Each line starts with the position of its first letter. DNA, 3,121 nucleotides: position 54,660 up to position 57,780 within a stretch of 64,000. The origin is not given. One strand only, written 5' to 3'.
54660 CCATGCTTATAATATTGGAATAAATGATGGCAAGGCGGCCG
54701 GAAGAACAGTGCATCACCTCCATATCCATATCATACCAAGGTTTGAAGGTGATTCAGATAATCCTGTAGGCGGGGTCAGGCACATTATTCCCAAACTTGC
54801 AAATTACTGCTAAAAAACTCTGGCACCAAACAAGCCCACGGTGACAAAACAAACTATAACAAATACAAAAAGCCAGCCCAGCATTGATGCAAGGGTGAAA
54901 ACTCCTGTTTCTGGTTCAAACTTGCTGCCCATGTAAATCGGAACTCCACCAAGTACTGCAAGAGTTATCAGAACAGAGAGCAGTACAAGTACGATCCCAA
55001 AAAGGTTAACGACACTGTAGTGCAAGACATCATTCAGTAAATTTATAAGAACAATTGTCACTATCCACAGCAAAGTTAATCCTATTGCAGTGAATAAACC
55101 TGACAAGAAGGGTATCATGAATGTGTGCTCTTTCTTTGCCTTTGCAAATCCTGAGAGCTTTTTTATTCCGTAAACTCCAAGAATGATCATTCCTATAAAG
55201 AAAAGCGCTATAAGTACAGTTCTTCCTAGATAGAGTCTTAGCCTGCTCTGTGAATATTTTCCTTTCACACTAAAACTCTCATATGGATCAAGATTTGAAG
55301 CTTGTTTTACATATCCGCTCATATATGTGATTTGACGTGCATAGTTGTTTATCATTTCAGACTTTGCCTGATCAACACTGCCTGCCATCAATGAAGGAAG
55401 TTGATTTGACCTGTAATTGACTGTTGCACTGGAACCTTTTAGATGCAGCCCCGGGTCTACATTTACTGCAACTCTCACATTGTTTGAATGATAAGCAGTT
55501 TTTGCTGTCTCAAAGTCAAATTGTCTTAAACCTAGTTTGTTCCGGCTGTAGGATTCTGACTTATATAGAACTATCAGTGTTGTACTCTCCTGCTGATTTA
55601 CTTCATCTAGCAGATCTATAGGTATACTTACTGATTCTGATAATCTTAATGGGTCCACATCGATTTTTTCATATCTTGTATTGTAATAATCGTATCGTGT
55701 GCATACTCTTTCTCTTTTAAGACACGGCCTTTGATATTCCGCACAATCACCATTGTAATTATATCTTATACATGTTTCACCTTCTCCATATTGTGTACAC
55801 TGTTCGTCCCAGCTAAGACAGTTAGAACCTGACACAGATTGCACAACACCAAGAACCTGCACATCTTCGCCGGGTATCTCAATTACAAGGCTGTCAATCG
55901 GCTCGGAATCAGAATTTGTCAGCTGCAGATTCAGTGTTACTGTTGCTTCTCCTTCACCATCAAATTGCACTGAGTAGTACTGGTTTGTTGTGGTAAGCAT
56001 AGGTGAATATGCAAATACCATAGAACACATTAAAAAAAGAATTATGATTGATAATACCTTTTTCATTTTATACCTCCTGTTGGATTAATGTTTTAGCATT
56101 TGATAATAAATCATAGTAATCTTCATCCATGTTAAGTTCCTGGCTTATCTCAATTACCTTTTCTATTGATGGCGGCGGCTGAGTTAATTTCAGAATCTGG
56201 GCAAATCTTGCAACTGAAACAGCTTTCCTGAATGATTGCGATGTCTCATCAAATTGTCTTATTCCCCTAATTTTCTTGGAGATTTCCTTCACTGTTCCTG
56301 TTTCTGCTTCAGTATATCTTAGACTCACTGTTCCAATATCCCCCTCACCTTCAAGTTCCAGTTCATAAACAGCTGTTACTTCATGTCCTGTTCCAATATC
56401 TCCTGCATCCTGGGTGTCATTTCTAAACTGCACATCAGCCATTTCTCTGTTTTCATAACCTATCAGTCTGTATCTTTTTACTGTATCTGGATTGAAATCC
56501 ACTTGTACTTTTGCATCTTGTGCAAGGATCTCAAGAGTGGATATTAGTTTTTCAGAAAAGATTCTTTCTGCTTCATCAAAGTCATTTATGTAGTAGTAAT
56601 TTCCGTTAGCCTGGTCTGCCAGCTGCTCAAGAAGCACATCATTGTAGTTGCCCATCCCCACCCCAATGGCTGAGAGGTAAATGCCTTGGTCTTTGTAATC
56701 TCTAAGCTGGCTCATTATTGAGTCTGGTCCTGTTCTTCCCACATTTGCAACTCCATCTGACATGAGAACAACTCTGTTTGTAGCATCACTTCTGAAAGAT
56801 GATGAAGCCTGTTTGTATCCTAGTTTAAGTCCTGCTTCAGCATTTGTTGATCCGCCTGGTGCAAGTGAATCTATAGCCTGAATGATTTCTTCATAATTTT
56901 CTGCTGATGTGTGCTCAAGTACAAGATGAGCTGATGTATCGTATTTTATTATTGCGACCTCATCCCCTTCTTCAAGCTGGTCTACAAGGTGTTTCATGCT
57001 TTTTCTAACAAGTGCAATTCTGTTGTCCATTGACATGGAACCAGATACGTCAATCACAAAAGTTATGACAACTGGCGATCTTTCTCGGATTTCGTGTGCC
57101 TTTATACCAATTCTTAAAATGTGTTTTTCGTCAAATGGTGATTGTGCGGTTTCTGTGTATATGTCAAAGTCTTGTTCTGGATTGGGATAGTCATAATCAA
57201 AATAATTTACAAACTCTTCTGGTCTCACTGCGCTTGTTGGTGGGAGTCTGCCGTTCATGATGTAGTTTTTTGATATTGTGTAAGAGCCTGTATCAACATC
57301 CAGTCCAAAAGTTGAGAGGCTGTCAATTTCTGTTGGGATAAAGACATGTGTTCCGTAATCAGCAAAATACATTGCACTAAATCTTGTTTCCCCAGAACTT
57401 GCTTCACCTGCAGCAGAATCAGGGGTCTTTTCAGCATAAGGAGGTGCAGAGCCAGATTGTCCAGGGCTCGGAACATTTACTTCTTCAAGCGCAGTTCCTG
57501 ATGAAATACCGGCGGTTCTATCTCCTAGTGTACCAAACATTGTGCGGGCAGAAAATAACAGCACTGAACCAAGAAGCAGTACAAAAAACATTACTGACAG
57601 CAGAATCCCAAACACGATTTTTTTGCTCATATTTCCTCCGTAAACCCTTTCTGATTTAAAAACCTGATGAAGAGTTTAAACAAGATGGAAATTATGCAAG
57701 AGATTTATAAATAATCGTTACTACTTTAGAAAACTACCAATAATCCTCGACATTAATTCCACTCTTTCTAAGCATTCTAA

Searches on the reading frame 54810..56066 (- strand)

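Call 53: search_protein_families(library=pfam, proteins=[window:54810-56066:-], max_evalue=0.00001)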
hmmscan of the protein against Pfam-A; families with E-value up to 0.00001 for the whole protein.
window:54810-56066:- (418 aa): 1 family
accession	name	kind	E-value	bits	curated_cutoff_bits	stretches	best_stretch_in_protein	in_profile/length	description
PF12698.13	ABC2_membrane_3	-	1.1e-06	28.4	31.6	1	147-407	31-289/347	ABC-2 family transporter protein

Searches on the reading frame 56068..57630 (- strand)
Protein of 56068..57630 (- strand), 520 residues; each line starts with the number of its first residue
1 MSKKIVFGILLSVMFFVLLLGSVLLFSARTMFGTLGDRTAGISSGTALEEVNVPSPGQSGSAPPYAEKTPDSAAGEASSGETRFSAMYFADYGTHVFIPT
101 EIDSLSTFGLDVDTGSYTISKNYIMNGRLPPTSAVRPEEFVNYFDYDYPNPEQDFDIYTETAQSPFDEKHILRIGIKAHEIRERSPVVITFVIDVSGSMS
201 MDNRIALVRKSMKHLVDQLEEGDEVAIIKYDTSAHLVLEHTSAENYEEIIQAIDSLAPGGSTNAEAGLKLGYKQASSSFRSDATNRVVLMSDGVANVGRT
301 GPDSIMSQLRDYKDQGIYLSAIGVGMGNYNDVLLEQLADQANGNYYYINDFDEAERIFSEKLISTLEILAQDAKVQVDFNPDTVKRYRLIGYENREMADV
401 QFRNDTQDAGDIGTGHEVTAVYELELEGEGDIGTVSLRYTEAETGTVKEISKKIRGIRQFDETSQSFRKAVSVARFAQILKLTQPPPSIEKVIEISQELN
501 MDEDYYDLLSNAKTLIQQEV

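Call 53: search_protein_families(library=pfam, proteins=[window:56068-57630:-], max_evalue=0.00001)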
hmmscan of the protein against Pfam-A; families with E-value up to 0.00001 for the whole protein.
window:56068-57630:- (520 aa): 5 families
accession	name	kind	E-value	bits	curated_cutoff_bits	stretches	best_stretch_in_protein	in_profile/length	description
PF12034.13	YfbK_C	-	4.9e-34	118.5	25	1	364-428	1-65/184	Uncharacterized protein YfbK, C-terminal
PF12450.13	vWF_A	-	2.3e-24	85.6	25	1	87-172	5-92/94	von Willebrand factor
PF00092.34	VWA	-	3.8e-24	86.3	23.8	1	189-359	2-173/174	von Willebrand factor type A domain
PF13519.12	VWA_2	-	3.5e-14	53.7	27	1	190-293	2-106/107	von Willebrand factor type A domain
PF13768.12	VWA_3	-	3e-12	47.3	27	1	189-346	3-154/155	von Willebrand factor type A domain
